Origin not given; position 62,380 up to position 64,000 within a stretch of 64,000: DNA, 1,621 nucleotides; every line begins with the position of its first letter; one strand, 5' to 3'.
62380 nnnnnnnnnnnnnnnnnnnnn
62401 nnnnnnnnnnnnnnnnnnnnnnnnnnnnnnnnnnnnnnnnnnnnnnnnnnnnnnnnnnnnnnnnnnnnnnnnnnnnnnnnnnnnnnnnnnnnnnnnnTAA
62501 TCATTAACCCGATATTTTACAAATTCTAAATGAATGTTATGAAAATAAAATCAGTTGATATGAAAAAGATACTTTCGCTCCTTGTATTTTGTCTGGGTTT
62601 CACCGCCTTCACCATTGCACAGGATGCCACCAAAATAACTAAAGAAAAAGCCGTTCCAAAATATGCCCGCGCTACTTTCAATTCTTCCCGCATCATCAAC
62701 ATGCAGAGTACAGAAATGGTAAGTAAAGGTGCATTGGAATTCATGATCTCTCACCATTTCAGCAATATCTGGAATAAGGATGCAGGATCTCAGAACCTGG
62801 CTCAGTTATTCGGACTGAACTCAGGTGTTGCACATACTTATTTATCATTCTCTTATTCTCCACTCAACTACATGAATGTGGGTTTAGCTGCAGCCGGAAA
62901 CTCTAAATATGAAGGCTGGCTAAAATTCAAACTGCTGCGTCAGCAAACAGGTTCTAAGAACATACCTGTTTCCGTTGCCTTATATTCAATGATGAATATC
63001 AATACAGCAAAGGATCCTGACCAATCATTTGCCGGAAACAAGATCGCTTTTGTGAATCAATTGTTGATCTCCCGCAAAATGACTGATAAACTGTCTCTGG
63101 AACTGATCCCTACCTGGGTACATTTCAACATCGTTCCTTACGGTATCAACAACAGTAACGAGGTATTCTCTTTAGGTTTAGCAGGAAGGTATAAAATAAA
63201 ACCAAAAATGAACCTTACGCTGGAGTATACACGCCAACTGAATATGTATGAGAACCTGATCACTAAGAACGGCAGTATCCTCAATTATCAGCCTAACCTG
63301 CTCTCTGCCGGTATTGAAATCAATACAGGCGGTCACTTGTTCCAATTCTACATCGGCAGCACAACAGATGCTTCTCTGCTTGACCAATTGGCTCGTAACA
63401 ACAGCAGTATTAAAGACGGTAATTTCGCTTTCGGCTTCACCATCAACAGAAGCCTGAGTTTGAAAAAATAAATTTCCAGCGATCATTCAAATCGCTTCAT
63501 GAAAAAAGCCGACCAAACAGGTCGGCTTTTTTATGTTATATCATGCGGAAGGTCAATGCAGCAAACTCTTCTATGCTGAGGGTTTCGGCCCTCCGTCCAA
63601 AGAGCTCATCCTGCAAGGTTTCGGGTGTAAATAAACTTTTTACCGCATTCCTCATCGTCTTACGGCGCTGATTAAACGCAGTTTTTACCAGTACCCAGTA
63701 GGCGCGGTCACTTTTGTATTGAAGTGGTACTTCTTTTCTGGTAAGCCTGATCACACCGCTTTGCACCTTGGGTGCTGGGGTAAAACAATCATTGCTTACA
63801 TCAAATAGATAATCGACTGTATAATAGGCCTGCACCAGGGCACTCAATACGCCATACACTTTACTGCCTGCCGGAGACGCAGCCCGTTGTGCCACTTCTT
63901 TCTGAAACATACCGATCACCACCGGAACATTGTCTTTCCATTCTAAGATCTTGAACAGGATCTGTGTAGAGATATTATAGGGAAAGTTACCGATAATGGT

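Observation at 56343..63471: Candidate undescribed trans-envelope electron-transfer system (quinol to cell surface)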

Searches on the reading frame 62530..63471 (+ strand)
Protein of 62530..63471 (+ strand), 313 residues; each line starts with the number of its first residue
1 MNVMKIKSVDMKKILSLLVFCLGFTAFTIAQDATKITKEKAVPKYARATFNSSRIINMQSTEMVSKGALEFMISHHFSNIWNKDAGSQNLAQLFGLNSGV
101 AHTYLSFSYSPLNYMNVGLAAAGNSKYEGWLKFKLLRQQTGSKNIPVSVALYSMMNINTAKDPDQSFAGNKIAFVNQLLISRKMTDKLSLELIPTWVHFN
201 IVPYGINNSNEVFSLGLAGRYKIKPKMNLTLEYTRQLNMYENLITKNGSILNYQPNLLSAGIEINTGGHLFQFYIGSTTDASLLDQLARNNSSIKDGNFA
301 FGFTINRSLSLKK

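Call 3: search_protein_families(library=pfam, proteins=[window:62530-63471:+], max_evalue=0.1)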
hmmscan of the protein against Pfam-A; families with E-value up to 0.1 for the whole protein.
window:62530-63471:+ (313 aa): 2 families
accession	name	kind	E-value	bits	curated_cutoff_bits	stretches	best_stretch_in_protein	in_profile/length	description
PF19089.6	DUF5777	-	8.4e-68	228.7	23.1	1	50-308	1-246/247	Membrane bound beta barrel domain (DUF5777)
PF18573.7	BclA_C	-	0.0009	19.6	38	0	206-252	33-79/128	BclA C-terminal domain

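Call 4: search_protein_families(library=ncbifam, proteins=[window:62530-63471:+], max_evalue=0.1)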
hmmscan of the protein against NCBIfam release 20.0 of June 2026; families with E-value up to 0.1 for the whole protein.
window:62530-63471:+ (313 aa): 0 families

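Call 25: find_homologous_proteins(query=window:62530-63471:+, max_evalue=0.00001)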
Query window:62530-63471:+ (313 aa): 723 proteins with E <= 0.00001 among 1924 candidates; the best 120 are listed.
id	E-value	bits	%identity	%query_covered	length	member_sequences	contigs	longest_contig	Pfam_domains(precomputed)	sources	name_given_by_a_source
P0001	1.9e-193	659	99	97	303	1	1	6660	PF19089.7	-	-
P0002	2.2e-192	656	99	97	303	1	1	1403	PF19089.7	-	-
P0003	2.5e-189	646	96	97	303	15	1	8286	PF19089.7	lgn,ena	-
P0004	9.1e-158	542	80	97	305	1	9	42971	PF19089.7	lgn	-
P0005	2.8e-157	541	79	97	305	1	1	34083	PF19089.7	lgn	-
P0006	3.6e-157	540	80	97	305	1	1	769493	PF19089.7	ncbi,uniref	ncbi:DUF5777 family beta-barrel protein [Ferruginibacter sp. SUN106]|uniref:DUF5777 family beta-barr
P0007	2.2e-156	538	78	97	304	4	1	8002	PF19089.7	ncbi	-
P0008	3.3e-156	537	79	97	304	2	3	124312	PF19089.7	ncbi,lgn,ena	ncbi:MAG: DUF5777 family beta-barrel protein [Chitinophagaceae bacterium]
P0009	6.4e-156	536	77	96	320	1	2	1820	PF19089.7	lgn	-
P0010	8.1e-156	536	79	97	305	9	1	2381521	PF19089.7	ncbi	ncbi:DUF5777 family beta-barrel protein [Ferruginibacter profundus]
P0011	8.8e-156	536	80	97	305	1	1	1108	PF19089.7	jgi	jgi:Membrane bound beta barrel domain (DUF5777)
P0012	1.8e-155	535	76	100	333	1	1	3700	PF19089.7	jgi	jgi:hypothetical protein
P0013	3.6e-155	534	78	97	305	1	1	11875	PF19089.7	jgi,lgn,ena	-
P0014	4.7e-155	533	76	100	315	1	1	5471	PF19089.7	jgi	jgi:opacity protein-like surface antigen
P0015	5.2e-155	533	78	97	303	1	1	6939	PF19089.7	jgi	jgi:Membrane bound beta barrel domain (DUF5777)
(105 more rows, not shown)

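Call 26: find_encoding_contigs(protein=P0010, flank=10000, max_places=2)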
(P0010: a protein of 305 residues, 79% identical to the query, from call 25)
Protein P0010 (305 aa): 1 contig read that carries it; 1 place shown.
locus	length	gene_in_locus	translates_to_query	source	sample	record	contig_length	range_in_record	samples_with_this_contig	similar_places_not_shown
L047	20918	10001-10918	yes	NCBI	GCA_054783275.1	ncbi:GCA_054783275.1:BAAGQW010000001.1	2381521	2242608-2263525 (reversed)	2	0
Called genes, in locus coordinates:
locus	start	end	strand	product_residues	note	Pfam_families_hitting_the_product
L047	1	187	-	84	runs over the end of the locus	PF01649:Ribosomal_S20p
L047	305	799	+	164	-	PF04403:PqiA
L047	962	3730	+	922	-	PF16078:2-oxogl_dehyd_N, PF00676:E1_dh, PF02779:Transket_pyr, PF16870:OxoGdeHyase_C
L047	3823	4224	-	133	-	PF00034:Cytochrom_C, PF13442:Cytochrome_CBB3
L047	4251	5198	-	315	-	PF11974:bMG3 (faint)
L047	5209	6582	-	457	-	PF03916:NrfD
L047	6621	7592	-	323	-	PF12838:Fer4_7 (faint), PF13247:Fer4_11, PF12797:Fer4_2 (weak), PF00037:Fer4 (weak), PF12837:Fer4_6 (weak), PF13187:Fer4_9 (weak), PF13237:Fer4_10, PF13247:Fer4_11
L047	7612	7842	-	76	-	-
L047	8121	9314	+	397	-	-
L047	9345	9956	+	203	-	-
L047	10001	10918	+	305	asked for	PF19089:DUF5777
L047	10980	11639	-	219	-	PF00149:Metallophos, PF12850:Metallophos_2 (weak)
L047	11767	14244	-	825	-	PF00270:DEAD, PF04851:ResIII (weak), PF00271:Helicase_C, PF19306:WHD_Lhr, PF08494:DEAD_assoc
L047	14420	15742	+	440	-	PF02881:SRP54_N, PF06414:Zeta_toxin, PF13401:AAA_22 (faint), PF00448:SRP54, PF02492:cobW (faint), PF02978:SRP_SPB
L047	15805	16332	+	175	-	-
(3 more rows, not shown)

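Call 27: find_encoding_contigs(protein=P0006, flank=10000, max_places=2)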
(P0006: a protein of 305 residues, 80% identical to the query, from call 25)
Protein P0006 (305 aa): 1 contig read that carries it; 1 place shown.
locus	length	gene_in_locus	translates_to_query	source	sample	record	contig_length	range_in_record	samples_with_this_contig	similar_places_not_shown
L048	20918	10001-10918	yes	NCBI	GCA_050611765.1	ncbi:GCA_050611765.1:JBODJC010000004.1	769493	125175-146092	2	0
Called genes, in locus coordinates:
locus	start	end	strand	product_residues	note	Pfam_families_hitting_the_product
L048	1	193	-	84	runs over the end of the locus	PF01649:Ribosomal_S20p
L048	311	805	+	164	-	PF04403:PqiA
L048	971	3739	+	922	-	PF16078:2-oxogl_dehyd_N, PF00676:E1_dh, PF02779:Transket_pyr, PF16870:OxoGdeHyase_C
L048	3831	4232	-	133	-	PF00034:Cytochrom_C, PF13442:Cytochrome_CBB3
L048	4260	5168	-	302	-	-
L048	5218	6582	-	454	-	PF03916:NrfD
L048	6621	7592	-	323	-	PF12838:Fer4_7 (faint), PF13247:Fer4_11, PF12797:Fer4_2 (weak), PF00037:Fer4 (weak), PF12837:Fer4_6 (weak), PF13187:Fer4_9 (weak), PF13237:Fer4_10, PF13247:Fer4_11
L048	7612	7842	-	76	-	-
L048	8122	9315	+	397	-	-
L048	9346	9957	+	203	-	-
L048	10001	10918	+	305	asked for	PF19089:DUF5777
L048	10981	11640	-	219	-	PF00149:Metallophos, PF12850:Metallophos_2 (weak)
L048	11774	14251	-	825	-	PF00270:DEAD, PF04851:ResIII (weak), PF00271:Helicase_C, PF19306:WHD_Lhr, PF08494:DEAD_assoc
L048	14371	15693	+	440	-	PF02881:SRP54_N, PF06414:Zeta_toxin (weak), PF13401:AAA_22 (faint), PF00448:SRP54, PF02492:cobW (faint), PF02978:SRP_SPB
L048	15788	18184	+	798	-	-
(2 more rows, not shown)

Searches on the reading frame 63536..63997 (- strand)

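Call 86: search_protein_families(library=pfam, proteins=[window:63536-63997:-], max_evalue=0.00001)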
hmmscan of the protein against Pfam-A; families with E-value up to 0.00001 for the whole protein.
window:63536-63997:- (153 aa): 1 family
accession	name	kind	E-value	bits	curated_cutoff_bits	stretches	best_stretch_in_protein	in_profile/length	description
PF00398.26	RrnaAD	-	2.7e-28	99.2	24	1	1-130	103-234/263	Ribosomal RNA adenine dimethylase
